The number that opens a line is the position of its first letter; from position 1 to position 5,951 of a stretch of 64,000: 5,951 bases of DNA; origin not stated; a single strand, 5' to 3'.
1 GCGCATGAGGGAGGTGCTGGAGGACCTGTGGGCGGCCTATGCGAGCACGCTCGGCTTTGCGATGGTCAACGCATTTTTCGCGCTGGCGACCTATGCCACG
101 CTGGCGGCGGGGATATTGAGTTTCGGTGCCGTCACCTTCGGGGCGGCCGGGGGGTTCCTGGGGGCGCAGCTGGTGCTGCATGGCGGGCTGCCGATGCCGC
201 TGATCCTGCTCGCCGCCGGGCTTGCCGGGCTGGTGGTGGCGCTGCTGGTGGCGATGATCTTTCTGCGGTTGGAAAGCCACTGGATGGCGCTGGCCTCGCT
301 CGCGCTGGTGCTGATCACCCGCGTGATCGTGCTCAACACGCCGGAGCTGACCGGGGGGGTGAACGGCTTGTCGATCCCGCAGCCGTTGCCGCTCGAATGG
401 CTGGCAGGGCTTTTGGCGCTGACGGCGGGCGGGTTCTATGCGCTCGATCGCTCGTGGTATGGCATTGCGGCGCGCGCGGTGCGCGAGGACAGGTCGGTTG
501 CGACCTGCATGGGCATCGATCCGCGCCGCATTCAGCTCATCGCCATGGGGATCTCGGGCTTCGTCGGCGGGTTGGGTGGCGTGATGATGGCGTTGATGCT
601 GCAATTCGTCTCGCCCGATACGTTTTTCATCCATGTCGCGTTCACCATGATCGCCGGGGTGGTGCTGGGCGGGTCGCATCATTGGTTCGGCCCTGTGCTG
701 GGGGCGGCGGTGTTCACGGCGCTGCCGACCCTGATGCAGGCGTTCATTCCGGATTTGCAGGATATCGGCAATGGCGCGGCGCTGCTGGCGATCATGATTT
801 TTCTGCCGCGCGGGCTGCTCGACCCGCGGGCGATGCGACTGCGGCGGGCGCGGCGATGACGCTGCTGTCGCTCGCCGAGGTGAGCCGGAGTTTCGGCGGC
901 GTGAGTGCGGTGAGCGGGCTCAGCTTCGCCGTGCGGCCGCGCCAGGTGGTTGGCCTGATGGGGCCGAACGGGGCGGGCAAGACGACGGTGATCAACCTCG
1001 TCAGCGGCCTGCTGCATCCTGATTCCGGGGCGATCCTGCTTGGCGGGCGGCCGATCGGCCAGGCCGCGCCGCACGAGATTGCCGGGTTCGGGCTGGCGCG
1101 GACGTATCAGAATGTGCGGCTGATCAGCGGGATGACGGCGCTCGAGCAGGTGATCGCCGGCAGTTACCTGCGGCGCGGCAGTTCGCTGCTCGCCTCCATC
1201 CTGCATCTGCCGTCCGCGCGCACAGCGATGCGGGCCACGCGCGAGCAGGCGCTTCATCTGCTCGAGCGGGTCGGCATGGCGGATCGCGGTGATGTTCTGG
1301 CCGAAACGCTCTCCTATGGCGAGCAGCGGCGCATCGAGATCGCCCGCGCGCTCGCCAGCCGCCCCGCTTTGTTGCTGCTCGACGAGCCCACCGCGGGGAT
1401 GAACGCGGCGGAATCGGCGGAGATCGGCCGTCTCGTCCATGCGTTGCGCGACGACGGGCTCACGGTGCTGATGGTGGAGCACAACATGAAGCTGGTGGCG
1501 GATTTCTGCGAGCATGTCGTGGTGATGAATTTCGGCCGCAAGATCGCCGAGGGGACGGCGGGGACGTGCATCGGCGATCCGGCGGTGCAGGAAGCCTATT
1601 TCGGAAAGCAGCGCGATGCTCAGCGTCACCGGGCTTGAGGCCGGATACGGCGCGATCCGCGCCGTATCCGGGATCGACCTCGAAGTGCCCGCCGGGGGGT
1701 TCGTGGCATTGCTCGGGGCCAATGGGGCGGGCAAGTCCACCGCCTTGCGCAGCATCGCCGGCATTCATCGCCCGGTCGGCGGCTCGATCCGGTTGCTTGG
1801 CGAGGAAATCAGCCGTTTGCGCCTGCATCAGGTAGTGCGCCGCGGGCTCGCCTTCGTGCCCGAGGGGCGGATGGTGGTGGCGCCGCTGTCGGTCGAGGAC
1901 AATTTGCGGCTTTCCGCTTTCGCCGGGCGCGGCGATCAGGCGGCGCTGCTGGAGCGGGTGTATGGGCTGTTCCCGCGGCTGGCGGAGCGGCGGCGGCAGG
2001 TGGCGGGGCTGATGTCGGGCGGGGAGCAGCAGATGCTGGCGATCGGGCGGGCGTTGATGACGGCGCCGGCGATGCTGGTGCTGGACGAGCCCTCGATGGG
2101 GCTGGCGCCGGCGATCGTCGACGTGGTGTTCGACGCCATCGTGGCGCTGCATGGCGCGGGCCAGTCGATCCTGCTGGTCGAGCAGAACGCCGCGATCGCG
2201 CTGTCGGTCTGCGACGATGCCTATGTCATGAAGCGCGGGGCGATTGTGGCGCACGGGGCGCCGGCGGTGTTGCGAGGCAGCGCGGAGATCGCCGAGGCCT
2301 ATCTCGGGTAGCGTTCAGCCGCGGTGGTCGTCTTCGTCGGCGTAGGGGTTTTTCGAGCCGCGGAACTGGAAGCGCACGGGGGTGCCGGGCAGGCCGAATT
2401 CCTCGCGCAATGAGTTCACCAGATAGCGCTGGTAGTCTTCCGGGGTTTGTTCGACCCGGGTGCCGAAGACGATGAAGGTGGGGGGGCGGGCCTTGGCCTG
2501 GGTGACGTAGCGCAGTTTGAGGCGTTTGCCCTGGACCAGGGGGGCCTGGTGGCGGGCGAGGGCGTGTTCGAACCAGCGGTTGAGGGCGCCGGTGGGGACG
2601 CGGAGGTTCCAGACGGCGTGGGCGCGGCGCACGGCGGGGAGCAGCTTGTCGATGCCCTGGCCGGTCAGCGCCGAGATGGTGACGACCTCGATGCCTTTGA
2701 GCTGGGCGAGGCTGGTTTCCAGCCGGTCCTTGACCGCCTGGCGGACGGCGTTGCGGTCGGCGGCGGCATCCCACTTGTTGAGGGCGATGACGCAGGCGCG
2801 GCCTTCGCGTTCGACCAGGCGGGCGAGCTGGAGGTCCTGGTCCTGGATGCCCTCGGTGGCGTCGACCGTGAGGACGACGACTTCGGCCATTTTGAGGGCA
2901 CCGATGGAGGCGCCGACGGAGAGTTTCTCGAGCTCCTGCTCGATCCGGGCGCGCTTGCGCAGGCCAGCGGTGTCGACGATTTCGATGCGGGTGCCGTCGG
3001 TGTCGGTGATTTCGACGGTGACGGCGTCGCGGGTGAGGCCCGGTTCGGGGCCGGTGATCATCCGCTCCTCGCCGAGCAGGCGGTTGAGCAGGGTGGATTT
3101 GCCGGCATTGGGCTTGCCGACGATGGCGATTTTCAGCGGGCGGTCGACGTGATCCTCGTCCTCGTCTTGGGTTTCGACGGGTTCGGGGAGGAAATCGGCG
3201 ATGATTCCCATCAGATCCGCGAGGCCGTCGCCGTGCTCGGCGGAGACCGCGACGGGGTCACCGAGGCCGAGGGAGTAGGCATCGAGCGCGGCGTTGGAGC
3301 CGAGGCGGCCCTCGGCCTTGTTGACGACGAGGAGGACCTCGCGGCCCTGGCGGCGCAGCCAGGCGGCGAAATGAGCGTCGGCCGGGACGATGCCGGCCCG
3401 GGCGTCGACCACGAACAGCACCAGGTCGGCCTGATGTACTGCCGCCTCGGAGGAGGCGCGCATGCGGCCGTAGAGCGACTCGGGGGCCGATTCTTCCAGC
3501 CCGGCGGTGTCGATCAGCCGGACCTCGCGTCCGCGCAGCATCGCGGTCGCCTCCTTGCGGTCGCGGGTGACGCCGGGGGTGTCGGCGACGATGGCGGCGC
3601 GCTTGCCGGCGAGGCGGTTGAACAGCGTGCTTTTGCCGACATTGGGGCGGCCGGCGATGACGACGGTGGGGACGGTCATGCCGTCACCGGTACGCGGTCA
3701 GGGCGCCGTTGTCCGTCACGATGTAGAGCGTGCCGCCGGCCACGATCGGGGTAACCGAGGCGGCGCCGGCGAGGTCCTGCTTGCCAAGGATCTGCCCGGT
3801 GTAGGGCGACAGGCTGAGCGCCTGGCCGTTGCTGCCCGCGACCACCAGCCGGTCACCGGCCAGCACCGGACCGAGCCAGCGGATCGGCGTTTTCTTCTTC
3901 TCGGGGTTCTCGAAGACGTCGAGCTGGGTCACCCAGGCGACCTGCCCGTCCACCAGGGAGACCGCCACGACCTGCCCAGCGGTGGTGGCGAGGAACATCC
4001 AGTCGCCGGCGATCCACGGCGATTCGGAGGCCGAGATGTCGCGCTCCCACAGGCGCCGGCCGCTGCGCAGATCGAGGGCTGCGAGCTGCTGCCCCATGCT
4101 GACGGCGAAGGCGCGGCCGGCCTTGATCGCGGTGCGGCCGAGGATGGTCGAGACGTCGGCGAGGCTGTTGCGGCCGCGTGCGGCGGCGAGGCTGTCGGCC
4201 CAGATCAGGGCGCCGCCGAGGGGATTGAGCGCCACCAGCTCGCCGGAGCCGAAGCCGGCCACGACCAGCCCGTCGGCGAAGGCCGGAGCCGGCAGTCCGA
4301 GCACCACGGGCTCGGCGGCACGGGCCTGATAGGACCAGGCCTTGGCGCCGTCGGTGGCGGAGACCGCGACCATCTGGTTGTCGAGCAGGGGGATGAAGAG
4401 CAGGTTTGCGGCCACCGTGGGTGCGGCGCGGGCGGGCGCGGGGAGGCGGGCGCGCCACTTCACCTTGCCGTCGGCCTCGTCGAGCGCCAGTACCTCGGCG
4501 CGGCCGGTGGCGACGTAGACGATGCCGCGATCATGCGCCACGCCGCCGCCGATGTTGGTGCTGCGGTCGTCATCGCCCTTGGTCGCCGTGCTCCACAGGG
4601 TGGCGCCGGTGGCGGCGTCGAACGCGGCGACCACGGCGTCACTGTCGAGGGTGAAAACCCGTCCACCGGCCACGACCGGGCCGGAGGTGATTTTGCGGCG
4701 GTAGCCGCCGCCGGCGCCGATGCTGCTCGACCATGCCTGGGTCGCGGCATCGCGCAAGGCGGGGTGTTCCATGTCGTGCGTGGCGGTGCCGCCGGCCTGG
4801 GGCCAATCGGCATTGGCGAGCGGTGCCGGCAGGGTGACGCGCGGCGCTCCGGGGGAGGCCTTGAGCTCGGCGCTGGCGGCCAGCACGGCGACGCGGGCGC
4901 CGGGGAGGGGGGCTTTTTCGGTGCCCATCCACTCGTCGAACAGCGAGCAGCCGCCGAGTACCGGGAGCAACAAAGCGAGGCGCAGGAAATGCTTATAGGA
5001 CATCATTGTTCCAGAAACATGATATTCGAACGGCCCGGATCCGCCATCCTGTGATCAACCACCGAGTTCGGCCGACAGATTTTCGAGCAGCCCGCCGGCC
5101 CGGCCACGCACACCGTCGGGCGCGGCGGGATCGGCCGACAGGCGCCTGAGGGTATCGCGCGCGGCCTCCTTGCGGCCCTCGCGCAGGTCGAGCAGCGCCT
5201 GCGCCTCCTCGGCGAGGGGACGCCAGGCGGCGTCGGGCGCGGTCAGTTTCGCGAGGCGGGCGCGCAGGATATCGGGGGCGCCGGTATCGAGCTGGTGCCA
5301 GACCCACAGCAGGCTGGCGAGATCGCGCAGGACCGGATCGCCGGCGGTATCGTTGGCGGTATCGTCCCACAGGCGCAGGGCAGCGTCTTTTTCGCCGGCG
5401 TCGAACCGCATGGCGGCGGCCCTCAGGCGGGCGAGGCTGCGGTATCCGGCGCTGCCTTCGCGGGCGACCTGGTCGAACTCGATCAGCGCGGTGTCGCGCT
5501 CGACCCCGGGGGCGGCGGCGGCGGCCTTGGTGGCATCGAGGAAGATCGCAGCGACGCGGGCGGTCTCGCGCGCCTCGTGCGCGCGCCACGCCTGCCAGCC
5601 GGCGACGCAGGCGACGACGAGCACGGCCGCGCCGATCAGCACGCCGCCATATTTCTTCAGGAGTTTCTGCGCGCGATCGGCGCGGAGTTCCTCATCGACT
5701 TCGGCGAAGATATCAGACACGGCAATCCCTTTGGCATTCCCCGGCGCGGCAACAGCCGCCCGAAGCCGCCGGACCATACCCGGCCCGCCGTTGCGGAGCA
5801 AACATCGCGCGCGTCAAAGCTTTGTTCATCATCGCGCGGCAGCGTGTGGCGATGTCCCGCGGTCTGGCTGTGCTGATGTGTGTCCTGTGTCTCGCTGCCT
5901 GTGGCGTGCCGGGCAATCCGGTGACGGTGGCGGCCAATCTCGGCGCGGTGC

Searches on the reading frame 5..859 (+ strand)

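Call 49: search_protein_families(library=pfam, proteins=[window:5-859:+], max_evalue=0.001)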
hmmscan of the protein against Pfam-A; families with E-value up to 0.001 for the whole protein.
window:5-859:+ (284 aa): 1 family
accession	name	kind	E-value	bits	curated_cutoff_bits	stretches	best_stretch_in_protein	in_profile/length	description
PF02653.21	BPD_transp_2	-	1.7e-28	100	26.8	1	14-263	4-268/269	Branched-chain amino acid transport system / permease component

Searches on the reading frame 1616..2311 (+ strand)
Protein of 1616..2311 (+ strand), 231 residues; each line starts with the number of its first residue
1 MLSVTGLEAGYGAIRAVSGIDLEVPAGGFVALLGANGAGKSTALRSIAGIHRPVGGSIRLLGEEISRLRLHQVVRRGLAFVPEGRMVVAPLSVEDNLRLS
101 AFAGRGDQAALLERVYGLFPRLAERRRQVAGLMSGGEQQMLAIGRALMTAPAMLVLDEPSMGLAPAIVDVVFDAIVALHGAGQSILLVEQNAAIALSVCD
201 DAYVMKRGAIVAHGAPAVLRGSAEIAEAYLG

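Call 49: search_protein_families(library=pfam, proteins=[window:1616-2311:+], max_evalue=0.001)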
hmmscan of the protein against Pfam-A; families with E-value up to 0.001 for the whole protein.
window:1616-2311:+ (231 aa): 2 families
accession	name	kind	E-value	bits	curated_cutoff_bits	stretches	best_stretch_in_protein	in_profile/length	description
PF00005.33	ABC_tran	-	9.3e-26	91.5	25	1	18-160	2-136/137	ABC transporter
PF13304.12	AAA_21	-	1.1e-08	35.9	27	0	29-66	1-38/304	AAA domain, putative AbiEii toxin, Type IV TA system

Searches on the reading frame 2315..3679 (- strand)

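Call 49: search_protein_families(library=pfam, proteins=[window:2315-3679:-], max_evalue=0.001)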
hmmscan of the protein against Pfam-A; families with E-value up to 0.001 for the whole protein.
window:2315-3679:- (454 aa): 20 families
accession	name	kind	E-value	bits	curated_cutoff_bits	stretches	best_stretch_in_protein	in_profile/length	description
PF01926.29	MMR_HSR1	-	1.4e-57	193.1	21.9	2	5-121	1-113/113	50S ribosome-binding GTPase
PF14714.11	KH_dom-like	-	1.9e-31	108.6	27.3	1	360-440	1-81/81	KH-domain-like of EngA bacterial GTPase enzymes, C-terminal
PF02421.24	FeoB_N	-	6e-31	107.5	27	2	183-348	2-154/156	Ferrous iron transport protein B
PF00009.33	GTP_EFTU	-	4.4e-26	92.1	26.5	2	182-351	4-183/188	Elongation factor Tu GTP binding domain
PF00350.29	Dynamin_N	-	8.1e-19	68.7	27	1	184-224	1-40/168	Dynamin family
PF04548.22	AIG1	-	3.3e-13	49.9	27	2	183-289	2-107/212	AIG1 family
PF03193.22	RsgA_GTPase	-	2.2e-11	44.3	30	0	5-62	108-169/174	RsgA GTPase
PF00071.28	Ras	-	1.4e-09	38.2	21.6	1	183-350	1-156/162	Ras family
PF09439.16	SRPRB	-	3.7e-09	36.6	25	1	3-93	3-82/178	Signal recognition particle receptor beta subunit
PF00025.27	Arf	-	1e-08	35.3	22.3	1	179-347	12-167/174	ADP-ribosylation factor family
PF08477.19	Roc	-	1.7e-08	35.2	27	0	183-243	1-69/119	Ras of Complex, Roc, domain of DAPkinase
PF03308.22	MeaB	-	4.1e-07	29.7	23.1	0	295-355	173-236/273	Methylmalonyl Co-A mutase-associated GTPase MeaB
PF00005.33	ABC_tran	-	5.8e-06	27.4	25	0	183-210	13-40/137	ABC transporter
PF13238.12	AAA_18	-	3.2e-05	24.8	29.4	0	184-204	1-19/128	AAA domain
PF13401.12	AAA_22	-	4.6e-05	24.2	27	0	184-288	8-106/130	AAA domain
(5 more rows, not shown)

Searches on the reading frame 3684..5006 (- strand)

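Call 49: search_protein_families(library=pfam, proteins=[window:3684-5006:-], max_evalue=0.001)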
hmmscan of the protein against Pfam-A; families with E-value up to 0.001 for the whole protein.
window:3684-5006:- (440 aa): 4 families
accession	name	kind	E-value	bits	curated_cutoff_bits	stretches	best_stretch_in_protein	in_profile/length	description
PF13360.13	PQQ_2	-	2.7e-65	220.7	27.6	3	123-359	2-232/233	Outer membrane protein assembly factor BamB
PF13570.13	Beta-prop_ACSF4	-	1.4e-19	71.1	133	2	105-230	92-214/329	Beta-alanine-activating enzyme, beta-propeller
PF01011.28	PQQ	-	6.2e-18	65.3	26.7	1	91-150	30-93/595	Glucose/ethanol/alcohol dehydrogenase, beta-propeller domain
PF25293.1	Beta-prop_EMC1_N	-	1.6e-09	38.2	34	1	116-254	33-173/219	EMC1 N-terminal beta-propeller domain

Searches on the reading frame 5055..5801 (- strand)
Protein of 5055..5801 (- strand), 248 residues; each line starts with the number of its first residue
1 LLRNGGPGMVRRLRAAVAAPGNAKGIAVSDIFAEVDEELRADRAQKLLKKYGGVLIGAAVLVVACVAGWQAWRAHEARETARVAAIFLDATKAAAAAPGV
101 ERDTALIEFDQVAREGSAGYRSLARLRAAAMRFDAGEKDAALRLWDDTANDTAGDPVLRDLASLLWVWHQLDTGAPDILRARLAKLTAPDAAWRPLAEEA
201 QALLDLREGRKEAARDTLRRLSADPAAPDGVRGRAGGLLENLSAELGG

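Call 49: search_protein_families(library=pfam, proteins=[window:5055-5801:-], max_evalue=0.001)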
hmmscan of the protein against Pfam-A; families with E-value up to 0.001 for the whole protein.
window:5055-5801:- (248 aa): 1 family
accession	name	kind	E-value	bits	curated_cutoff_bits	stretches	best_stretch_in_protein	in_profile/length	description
PF09976.15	TPR_21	-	6.4e-10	39.5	25.5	1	48-216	4-167/193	Tetratricopeptide repeat-like domain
